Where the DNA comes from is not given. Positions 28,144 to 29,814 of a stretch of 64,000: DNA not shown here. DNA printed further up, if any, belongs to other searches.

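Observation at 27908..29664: NorC/NorB-like two-gene module whose catalytic subunit has Asn for the helix-VI metal ligand and Met for the second helix-X histidine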

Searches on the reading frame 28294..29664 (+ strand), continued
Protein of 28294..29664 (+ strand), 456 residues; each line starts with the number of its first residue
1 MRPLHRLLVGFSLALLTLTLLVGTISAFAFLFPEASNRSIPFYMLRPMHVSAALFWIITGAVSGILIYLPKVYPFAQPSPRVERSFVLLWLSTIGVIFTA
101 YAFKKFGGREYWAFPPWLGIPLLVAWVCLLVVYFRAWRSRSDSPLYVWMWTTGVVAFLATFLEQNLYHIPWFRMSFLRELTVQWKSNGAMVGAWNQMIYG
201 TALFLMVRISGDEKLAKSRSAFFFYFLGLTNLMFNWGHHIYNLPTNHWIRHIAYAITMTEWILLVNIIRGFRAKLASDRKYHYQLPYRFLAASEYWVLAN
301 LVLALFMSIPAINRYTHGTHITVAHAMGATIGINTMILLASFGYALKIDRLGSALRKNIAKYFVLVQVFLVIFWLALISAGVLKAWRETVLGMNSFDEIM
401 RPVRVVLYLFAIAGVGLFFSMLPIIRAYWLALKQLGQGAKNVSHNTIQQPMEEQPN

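Call 49: search_protein_families(library=ncbifam, proteins=[L006:14166-15419:+, L070:15350-16609:+, L078:7656-9467:+, L014:3048-3779:-, L014:3798-4847:-, L045:20558-21049:-, L045:18549-20531:-, L041:10651-11097:-, L011:296-1003:-, L031:13655-14581:+], max_evalue=0.001)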
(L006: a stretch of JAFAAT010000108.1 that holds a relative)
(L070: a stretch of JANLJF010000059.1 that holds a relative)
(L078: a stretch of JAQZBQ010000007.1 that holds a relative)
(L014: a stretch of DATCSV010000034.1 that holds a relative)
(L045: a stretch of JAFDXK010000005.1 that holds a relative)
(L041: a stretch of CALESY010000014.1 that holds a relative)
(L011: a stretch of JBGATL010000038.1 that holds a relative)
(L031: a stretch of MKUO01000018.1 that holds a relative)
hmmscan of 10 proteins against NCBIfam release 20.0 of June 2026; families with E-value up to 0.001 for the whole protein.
L006:14166-15419:+ (417 aa): 0 families

L070:15350-16609:+ (419 aa): 0 families

L078:7656-9467:+ (603 aa): 0 families

L014:3048-3779:- (243 aa): 0 families

L014:3798-4847:- (349 aa): 4 families
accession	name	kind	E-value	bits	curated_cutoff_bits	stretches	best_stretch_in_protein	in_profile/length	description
TIGR04039.1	MXAN_0977_Heme2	hypoth_equivalog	6e-60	203.1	362.85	1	57-347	1-335/336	MbnH family di-heme enzyme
TIGR03791.1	TTQ_mauG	equivalog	5.7e-35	120.9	443.85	1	65-336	3-281/291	tryptophan tryptophylquinone biosynthesis enzyme MauG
TIGR03981.2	SAM_quin_mod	hypoth_equivalog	1.8e-26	93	340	1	149-314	207-379/411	His-Xaa-Ser system-associated MauG-like protein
NF052341.1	hydrazine_gamma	equivalog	6.1e-05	22.1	625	0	256-292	274-310/339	hydrazine synthase subunit gamma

L045:20558-21049:- (163 aa): 7 families
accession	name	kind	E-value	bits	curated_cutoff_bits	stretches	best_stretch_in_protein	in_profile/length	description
NF045774.1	cytochro_C551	exception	6.2e-09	35.8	118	0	1-38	1-37/110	cytochrome c551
NF045773.1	cytochro_C550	exception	2.8e-06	27.2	125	0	68-129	45-110/118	cytochrome c550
NF040606.1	CytoC_perox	subfamily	9.2e-05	21.8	150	1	64-130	290-349/524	di-heme-cytochrome C peroxidase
TIGR02603.1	CxxCH_TIGR02603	domain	0.00016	21.7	68.15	0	73-126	4-58/134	putative heme-binding domain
TIGR00782.1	ccoP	equivalog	0.00017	21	179.95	0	46-89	176-220/285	cytochrome-c oxidase, cbb3-type subunit III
TIGR03872.1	cytochrome_MoxG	equivalog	0.00031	20.9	147.8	1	65-100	37-72/133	cytochrome c(L), periplasmic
NF050122.1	bc1_QcrC_actin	exception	0.00084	18.7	200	0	68-102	37-72/253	cytochrome bc1 complex diheme cytochrome c subunit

L045:18549-20531:- (660 aa): 4 families
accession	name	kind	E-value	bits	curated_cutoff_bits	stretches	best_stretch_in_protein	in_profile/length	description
TIGR04246.1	nitrous_NosZ_Gp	equivalog_domain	5.8e-285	946.1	625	1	34-634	1-577/578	Sec-dependent nitrous-oxide reductase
TIGR04244.1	nitrous_NosZ_RR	equivalog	2e-111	373.5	625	1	20-632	26-625/627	TAT-dependent nitrous-oxide reductase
NF052460.1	L-NosZ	equivalog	2.6e-49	168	700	2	297-633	148-478/480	clade III lactonase-type nitrous-oxide reductase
TIGR02866.1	CoxB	equivalog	1.4e-05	24.8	147.7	1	576-635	135-193/202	cytochrome c oxidase subunit II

L041:10651-11097:- (148 aa): 0 families

L011:296-1003:- (235 aa): 12 families
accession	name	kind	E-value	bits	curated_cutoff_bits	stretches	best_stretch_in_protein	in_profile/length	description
NF008365.0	PRK11161.1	subfamily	3.5e-14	52.7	228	1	39-233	52-245/250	fumarate/nitrate reduction transcriptional regulator Fnr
NF008732.0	PRK11753.1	equivalog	5.1e-14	52.2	266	1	39-222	28-211/214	cAMP-activated global transcriptional regulator CRP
NF052518.1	TransRegLdrP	equivalog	2.2e-10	40.9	300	1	39-231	4-188/195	transcriptional regulator LdrP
NF050806.1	TransRegFixKCaul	equivalog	2.3e-10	40.1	300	1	34-231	23-214/215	transcriptional regulator FixK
NF041163.2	encap_f2b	equivalog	3.7e-08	32.9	400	1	28-138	89-200/450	family 2B encapsulin nanocompartment shell protein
TIGR03896.1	cyc_nuc_ocin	subfamily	1.2e-07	31.4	161.05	1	30-139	4-117/317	bacteriocin-type transport-associated protein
NF010499.0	PRK13918.1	equivalog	3.4e-06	26.7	274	1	36-230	14-200/205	CRP/FNR family transcriptional regulator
NF053664.1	TransRegPtrACyano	equivalog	1.8e-05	24.1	300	1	52-224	27-192/196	Crp/Fnr family transcriptional regulator PtrA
NF045989.1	TransRegFnrLRhodb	equivalog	5e-05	22.6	300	1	31-229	33-230/245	transcriptional regulator FnrL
TIGR03697.1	NtcA_cyano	equivalog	6.5e-05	22.8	244.95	1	42-224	1-185/193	global nitrogen regulator NtcA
NF058543.1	ActPatMycb56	equivalog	6.7e-05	21.9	460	1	39-106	24-90/317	acetyltransferase Pat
NF007707.0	PRK10402.1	subfamily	0.00011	21.9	180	1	37-232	34-219/226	transcriptional regulator YeiL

L031:13655-14581:+ (308 aa): 4 families
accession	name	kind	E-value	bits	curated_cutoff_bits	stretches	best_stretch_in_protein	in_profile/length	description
TIGR03652.1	FeS_repair_RIC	equivalog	8.9e-68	228.3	204.7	1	85-301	1-216/216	iron-sulfur cluster repair di-iron protein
NF008221.0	PRK10992.1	equivalog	2.9e-47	161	254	1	85-303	8-218/220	iron-sulfur cluster repair protein YtfE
NF009777.0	PRK13276.1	equivalog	2.8e-33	115.6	259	1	85-300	8-222/224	iron-sulfur cluster repair di-iron protein ScdA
NF041614.1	FeSrepair_DnrN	equivalog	9.4e-18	65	300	1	152-302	15-155/157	iron-sulfur cluster repair protein DnrN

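Call 50: search_protein_families(library=pfam, proteins=[P0140, P0154, P0162, P0183, P0166, P0188], max_evalue=0.001)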
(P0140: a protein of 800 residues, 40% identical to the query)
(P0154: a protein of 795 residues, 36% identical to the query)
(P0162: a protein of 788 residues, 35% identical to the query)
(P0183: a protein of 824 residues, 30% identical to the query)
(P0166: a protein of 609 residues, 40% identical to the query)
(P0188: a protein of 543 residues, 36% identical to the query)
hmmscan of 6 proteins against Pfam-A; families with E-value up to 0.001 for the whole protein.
P0140 (800 aa): 4 families
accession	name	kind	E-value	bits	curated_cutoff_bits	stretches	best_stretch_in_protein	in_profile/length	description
PF00115.25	COX1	-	1e-27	97.6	34.8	1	7-414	2-434/436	Cytochrome C and Quinol oxidase polypeptide I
PF13442.11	Cytochrome_CBB3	-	7.7e-25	87.4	27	2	590-679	2-68/68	Cytochrome C oxidase, cbb3-type, subunit III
PF00034.26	Cytochrom_C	-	8.2e-24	85.2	21.3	2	591-682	1-89/90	Cytochrome c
PF02433.20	FixO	-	2.5e-15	57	29.6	1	514-562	103-151/219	Cytochrome C oxidase, mono-heme subunit/FixO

P0154 (795 aa): 4 families
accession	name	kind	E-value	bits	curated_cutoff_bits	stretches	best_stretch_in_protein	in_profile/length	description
PF13442.11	Cytochrome_CBB3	-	2.7e-24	85.7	27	2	574-662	3-68/68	Cytochrome C oxidase, cbb3-type, subunit III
PF00115.25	COX1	-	6.6e-21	75.1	34.8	1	8-414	2-436/436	Cytochrome C and Quinol oxidase polypeptide I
PF00034.26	Cytochrom_C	-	2.5e-20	74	21.3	1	574-665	1-89/90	Cytochrome c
PF02433.20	FixO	-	5.6e-08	33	29.6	0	500-543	102-145/219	Cytochrome C oxidase, mono-heme subunit/FixO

P0162 (788 aa): 4 families
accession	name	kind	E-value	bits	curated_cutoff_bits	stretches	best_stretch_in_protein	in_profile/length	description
PF13442.11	Cytochrome_CBB3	-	4.2e-26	91.5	27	3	683-776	3-68/68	Cytochrome C oxidase, cbb3-type, subunit III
PF00115.25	COX1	-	6e-24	85.1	34.8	1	10-379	2-407/436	Cytochrome C and Quinol oxidase polypeptide I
PF00034.26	Cytochrom_C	-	1.3e-21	78.2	21.3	3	465-537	1-89/90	Cytochrome c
PF02433.20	FixO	-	3.1e-08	33.8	29.6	0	486-527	104-145/219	Cytochrome C oxidase, mono-heme subunit/FixO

P0183 (824 aa): 3 families
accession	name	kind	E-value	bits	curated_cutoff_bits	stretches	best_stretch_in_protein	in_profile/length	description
PF00115.25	COX1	-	3.7e-12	46.3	34.8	1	18-406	4-412/436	Cytochrome C and Quinol oxidase polypeptide I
PF13442.11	Cytochrome_CBB3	-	1.8e-09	38.2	27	1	604-688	3-68/68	Cytochrome C oxidase, cbb3-type, subunit III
PF00034.26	Cytochrom_C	-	4.9e-07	31.4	21.3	1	605-691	2-89/90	Cytochrome c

P0166 (609 aa): 1 family
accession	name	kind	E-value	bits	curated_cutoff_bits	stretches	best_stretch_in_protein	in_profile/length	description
PF00115.25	COX1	-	5.4e-22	78.7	34.8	1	11-289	3-301/436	Cytochrome C and Quinol oxidase polypeptide I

P0188 (543 aa): 3 families
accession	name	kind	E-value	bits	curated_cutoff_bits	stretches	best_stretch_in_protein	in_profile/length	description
PF13442.11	Cytochrome_CBB3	-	9.6e-12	45.5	27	1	470-538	3-68/68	Cytochrome C oxidase, cbb3-type, subunit III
PF00115.25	COX1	-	1.6e-11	44.2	34.8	1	28-383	6-411/436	Cytochrome C and Quinol oxidase polypeptide I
PF00034.26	Cytochrom_C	-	7.2e-10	40.5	21.3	1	473-515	4-46/90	Cytochrome c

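Call 61: find_encoding_contigs(protein=P0232, flank=6000, max_places=3)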
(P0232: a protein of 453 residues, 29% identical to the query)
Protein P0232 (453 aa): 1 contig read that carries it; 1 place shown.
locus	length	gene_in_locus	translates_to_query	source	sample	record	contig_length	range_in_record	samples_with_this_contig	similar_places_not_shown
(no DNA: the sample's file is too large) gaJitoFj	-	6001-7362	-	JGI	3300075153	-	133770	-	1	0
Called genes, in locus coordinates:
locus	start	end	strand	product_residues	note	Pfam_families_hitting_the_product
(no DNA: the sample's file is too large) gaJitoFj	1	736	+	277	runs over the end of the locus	PF01135:PCMT (weak), PF01209:Ubie_methyltran, PF06325:PrmA (weak), PF13489:Methyltransf_23, PF13847:Methyltransf_31, PF08241:Methyltransf_11, PF08242:Methyltransf_12, PF13649:Methyltransf_25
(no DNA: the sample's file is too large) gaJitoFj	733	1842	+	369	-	PF01758:SBF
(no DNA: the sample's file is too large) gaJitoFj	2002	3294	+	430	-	PF01408:GFO_IDH_MocA, PF02894:GFO_IDH_MocA_C (faint), PF19051:GFO_IDH_MocA_C2, PF22725:GFO_IDH_MocA_C3 (weak)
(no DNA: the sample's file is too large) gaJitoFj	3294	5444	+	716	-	PF11838:ERAP1_C (faint), PF13646:HEAT_2 (weak)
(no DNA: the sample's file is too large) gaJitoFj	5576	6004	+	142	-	PF13442:Cytochrome_CBB3, PF00034:Cytochrom_C (faint)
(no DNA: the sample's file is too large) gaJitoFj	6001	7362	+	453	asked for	PF00115:COX1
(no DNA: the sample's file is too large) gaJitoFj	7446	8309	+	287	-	-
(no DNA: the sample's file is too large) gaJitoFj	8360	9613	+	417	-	-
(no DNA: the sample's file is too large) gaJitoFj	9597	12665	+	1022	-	PF13385:Laminin_G_3, PF18582:HZS_alpha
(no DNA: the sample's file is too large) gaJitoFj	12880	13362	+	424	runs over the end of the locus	PF01408:GFO_IDH_MocA, PF19051:GFO_IDH_MocA_C2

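Call 64: search_protein_families(library=pfam, proteins=[L006:14166-15419:+, L070:15350-16609:+, L078:7656-9467:+, L014:3048-3779:-, L041:10651-11097:-], max_evalue=5)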
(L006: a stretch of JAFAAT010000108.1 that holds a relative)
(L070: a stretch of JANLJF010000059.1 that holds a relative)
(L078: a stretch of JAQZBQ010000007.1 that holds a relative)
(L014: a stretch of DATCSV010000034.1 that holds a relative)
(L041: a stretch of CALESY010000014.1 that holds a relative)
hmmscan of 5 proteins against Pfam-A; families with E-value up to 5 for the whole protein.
L006:14166-15419:+ (417 aa): 0 families

L070:15350-16609:+ (419 aa): 0 families

L078:7656-9467:+ (603 aa): 0 families

L014:3048-3779:- (243 aa): 1 family
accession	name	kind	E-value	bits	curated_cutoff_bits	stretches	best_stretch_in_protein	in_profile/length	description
PF20243.3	MbnP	-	1.5e-23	84.1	27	1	34-218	2-184/189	MbnP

L041:10651-11097:- (148 aa): 1 family
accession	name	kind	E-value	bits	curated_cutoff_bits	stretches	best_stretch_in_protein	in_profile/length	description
PF05573.18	NosL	-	4.3e-09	37.2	24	1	36-147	7-126/131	NosL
